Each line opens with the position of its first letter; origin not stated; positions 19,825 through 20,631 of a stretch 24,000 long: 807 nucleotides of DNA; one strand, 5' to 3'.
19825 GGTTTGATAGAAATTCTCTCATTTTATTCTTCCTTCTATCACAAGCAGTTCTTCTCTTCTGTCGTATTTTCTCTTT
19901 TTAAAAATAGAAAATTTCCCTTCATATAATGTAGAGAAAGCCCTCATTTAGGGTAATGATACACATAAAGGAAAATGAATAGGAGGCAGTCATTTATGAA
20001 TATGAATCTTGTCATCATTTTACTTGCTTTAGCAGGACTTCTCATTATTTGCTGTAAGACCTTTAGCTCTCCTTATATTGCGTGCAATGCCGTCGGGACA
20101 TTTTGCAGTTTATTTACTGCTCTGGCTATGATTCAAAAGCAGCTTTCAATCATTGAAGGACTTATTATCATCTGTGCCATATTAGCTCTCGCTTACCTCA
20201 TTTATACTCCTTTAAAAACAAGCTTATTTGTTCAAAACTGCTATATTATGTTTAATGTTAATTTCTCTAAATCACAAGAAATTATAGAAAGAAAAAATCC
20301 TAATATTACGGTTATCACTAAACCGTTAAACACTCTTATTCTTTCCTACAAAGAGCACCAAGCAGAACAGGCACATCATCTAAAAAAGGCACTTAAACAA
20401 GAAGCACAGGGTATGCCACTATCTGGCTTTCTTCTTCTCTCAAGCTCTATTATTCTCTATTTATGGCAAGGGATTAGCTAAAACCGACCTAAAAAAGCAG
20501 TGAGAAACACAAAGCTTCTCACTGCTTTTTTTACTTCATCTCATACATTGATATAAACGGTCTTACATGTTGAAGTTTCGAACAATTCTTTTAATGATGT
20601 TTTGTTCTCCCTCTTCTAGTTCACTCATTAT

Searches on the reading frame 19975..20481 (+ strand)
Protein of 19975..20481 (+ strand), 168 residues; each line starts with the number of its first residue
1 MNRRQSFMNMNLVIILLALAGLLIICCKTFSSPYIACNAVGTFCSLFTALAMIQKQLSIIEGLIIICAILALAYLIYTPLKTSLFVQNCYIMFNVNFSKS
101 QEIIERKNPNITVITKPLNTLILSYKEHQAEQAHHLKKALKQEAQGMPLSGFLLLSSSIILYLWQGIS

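Call 4: search_protein_families(library=pfam, proteins=[window:19975-20481:+], max_evalue=1)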
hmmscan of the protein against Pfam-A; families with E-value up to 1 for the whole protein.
window:19975-20481:+ (168 aa): 1 family
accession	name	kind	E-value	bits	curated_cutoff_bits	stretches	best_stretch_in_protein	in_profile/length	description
PF03253.19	UT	-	0.0027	17.4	25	1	18-81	17-80/292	Urea transporter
